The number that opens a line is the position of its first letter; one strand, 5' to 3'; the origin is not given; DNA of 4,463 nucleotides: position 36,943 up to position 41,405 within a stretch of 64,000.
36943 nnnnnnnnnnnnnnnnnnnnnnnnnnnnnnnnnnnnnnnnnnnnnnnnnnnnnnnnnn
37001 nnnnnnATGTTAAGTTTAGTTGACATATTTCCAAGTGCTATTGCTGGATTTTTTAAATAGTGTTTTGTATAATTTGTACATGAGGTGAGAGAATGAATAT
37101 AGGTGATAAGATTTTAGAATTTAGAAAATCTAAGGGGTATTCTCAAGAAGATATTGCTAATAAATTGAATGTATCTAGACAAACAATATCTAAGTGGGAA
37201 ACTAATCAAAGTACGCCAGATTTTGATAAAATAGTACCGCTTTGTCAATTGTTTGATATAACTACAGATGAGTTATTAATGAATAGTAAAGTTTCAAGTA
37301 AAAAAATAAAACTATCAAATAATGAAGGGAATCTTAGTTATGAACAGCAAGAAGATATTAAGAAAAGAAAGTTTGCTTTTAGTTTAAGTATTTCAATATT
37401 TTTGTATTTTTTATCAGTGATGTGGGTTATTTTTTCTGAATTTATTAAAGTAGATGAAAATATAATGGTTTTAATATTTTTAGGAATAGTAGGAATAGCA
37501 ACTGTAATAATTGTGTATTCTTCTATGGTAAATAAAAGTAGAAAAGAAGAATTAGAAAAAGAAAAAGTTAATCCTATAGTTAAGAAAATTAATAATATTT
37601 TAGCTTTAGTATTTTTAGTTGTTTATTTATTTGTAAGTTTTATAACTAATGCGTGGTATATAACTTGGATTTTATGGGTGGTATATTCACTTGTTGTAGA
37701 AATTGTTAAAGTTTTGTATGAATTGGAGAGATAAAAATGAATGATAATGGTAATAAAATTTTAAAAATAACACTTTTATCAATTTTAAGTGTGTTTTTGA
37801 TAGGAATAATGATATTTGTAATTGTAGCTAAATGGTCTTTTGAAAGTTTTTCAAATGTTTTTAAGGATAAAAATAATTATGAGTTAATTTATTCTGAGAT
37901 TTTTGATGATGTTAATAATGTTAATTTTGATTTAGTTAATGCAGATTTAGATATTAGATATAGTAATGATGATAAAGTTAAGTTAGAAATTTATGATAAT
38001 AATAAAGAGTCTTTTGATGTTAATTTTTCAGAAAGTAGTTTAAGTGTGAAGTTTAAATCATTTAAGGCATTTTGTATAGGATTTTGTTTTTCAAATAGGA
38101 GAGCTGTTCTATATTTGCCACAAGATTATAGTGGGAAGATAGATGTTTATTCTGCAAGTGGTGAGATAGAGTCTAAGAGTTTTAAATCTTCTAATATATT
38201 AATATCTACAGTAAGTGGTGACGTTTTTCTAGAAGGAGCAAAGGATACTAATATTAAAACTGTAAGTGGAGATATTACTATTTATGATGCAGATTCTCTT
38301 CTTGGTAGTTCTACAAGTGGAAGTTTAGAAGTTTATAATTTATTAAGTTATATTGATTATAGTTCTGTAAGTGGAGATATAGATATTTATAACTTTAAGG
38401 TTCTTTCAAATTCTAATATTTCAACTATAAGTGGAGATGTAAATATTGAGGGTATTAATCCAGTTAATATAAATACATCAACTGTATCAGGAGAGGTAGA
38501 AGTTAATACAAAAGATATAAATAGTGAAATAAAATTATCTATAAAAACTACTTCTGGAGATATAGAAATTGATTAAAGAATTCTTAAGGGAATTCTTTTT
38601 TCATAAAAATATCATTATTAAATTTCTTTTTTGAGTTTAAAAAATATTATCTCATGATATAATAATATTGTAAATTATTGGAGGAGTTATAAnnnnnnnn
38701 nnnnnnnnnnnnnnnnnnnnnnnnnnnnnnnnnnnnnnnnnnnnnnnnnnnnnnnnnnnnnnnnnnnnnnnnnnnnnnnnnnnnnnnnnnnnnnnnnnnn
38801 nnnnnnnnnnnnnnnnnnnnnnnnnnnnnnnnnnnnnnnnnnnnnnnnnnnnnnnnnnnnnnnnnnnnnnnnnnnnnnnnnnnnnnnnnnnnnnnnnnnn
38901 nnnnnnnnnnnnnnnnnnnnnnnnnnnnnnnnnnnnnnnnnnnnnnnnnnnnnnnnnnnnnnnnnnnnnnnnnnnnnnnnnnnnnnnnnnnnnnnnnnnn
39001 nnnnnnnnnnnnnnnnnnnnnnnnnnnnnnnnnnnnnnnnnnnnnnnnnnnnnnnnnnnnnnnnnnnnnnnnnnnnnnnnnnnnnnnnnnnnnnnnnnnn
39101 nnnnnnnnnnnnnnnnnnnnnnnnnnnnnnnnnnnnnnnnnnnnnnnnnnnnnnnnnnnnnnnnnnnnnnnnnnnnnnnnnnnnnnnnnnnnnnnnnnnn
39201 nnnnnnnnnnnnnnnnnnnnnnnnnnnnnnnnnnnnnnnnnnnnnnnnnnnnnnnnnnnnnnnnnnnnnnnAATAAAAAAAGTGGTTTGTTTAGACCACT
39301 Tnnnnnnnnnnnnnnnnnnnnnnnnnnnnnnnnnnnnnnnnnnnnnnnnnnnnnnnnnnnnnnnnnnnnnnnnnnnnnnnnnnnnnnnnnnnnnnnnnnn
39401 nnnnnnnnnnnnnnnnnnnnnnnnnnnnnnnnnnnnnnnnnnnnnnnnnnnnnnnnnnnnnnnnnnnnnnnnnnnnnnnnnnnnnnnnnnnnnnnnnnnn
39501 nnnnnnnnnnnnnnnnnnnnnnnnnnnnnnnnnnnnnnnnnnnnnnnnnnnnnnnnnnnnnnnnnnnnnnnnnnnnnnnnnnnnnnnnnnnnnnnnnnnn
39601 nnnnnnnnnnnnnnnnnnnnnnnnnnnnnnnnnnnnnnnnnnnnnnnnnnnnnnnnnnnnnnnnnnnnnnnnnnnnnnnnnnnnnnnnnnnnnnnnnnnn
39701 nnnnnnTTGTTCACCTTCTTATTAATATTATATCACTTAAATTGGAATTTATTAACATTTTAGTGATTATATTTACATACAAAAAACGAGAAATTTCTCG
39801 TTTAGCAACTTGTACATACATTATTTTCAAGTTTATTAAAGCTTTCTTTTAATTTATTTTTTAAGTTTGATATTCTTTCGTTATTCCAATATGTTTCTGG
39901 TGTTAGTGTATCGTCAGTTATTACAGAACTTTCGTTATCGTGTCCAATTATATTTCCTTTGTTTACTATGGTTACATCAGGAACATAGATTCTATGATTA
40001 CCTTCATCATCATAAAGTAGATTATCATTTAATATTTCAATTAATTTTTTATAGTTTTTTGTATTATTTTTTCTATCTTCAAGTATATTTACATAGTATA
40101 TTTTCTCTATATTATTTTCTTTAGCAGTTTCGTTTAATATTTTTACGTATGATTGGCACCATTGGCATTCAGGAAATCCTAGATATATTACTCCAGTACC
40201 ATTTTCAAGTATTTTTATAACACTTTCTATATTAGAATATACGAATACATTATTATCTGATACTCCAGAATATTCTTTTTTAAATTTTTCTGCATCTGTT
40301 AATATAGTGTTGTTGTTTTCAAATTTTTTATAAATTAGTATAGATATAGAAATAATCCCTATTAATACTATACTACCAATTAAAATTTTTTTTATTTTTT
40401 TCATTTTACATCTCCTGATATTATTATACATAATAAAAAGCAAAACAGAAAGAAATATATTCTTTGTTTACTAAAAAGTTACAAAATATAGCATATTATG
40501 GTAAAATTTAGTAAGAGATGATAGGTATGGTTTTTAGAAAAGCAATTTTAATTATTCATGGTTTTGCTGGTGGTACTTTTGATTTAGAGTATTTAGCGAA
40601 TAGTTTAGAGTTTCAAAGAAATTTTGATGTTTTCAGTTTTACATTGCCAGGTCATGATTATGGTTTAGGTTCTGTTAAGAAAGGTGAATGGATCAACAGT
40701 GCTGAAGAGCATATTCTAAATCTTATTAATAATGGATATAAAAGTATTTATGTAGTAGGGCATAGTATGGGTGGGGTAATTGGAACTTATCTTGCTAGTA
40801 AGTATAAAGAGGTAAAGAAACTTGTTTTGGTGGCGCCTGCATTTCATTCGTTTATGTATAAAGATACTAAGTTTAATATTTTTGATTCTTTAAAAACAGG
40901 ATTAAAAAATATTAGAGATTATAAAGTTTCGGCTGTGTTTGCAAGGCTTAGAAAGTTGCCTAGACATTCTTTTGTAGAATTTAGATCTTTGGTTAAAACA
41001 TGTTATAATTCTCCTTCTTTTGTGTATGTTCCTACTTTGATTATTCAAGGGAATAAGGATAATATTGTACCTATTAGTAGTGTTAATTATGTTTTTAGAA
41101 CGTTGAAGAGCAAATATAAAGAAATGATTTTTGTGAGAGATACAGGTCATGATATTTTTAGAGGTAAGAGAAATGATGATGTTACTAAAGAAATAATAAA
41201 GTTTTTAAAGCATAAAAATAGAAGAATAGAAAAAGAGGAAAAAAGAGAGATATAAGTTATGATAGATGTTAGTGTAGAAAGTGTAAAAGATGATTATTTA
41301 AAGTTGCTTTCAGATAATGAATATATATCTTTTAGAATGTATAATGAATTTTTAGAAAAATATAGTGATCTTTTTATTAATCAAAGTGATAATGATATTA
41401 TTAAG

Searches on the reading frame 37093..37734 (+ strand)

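Call 22: search_protein_families(library=ncbifam, proteins=[window:37093-37734:+], max_evalue=0.00001)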
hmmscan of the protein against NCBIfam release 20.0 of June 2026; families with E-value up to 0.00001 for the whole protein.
window:37093-37734:+ (213 aa): 7 families
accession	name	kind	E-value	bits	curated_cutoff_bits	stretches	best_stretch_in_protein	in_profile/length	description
NF041951.1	phage_RstR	subfamily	1.1e-15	57.8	80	1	1-75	1-77/108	RstR family transcriptional repressor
NF052239.1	antitox_spr1629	equivalog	5.4e-11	42.2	335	1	1-126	1-120/377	spr1629 family repressor/antitoxin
TIGR03070.1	couple_hipB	subfamily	1.4e-08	34.6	71.65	1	2-55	2-55/58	type II toxin-antitoxin system Y4mF family antitoxin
NF047948.1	male_kill_WMK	equivalog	2.5e-08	33.7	300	1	2-143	162-294/300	WO male-killing family protein Wmk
NF003162.0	PRK04140.1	equivalog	6.7e-08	31.9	263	1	4-63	128-187/317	transcriptional regulator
NF007257.0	PRK09706.1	subfamily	7.7e-08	32.2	101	1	3-85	6-89/135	transcriptional repressor DicA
NF047451.1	WxxxWxxW_dom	subfamily_domain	7.5e-07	29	40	1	167-199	2-34/37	WxxxWxxW domain-containing protein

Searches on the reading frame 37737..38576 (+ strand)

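Call 22: search_protein_families(library=ncbifam, proteins=[window:37737-38576:+], max_evalue=0.00001)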
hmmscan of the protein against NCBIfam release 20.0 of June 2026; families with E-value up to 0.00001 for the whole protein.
window:37737-38576:+ (279 aa): 1 family
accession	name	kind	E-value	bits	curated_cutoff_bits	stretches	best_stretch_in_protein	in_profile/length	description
NF049997.1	LiaG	equivalog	3.1e-20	72.6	285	2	19-237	9-229/286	LiaG family protein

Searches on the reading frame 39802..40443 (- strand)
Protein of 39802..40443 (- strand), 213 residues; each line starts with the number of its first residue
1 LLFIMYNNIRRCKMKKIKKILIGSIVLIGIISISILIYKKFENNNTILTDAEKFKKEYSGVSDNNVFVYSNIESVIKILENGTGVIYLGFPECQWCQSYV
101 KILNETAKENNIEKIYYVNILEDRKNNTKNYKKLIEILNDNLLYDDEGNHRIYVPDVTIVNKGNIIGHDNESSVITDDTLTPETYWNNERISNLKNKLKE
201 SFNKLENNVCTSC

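Call 22: search_protein_families(library=ncbifam, proteins=[window:39802-40443:-], max_evalue=0.00001)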
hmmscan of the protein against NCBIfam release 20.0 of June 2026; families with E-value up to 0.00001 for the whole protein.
window:39802-40443:- (213 aa): 1 family
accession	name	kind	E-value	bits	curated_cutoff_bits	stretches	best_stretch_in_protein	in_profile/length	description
TIGR01295.2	PedC_BrcD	equivalog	2.2e-06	27.6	120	1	49-138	28-114/152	PedC/BrcD family bacteriocin maturation disulfide isomerase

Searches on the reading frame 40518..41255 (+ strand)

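Call 23: search_protein_families(library=ncbifam, proteins=[window:40518-41255:+], max_evalue=0.00001)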
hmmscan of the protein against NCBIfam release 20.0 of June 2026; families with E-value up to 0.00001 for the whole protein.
window:40518-41255:+ (245 aa): 10 families
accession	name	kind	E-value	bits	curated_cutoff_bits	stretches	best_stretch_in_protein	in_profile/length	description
NF011457.0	PRK14875.1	equivalog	1.2e-14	54.1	307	1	7-108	132-232/372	acetoin dehydrogenase dihydrolipoyllysine-residue acetyltransferase subunit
TIGR01738.1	bioH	equivalog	7.2e-11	42.2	206.95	1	8-108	5-99/245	pimeloyl-ACP methyl ester esterase BioH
NF041096.1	esterase_EstD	equivalog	1.6e-09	37.3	600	1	55-127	220-291/421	esterase EstD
TIGR03695.1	menH_SHCHC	equivalog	1.8e-09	37.4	208.55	1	8-105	3-102/252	2-succinyl-6-hydroxy-2,4-cyclohexadiene-1-carboxylate synthase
NF050089.1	i_nPHAscl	equivalog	2e-09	36.9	300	0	8-108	19-118/288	intracellular short-chain-length polyhydroxyalkanoate depolymerase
TIGR02427.1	protocat_pcaD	equivalog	4.7e-09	36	255.85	0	28-135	32-140/251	3-oxoadipate enol-lactonase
NF051488.1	bifunc_PcaDC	exception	1.4e-08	34.3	390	0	31-108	34-112/375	bifunctional 3-oxoadipate enol-lactonase/4-carboxymuconolactone decarboxylase PcaDC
TIGR03056.1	bchO_mg_che_rel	equivalog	5.7e-06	25.5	172.55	0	10-112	31-133/278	alpha/beta fold hydrolase BchO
TIGR02240.1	PHA_depoly_arom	equivalog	6.3e-06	25.7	250.6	0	170-237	207-270/276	poly(3-hydroxyalkanoate) depolymerase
NF041759.1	mac_hydro_EstT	equivalog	9.8e-06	24.9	450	0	162-228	212-275/278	macrolide hydrolase EstT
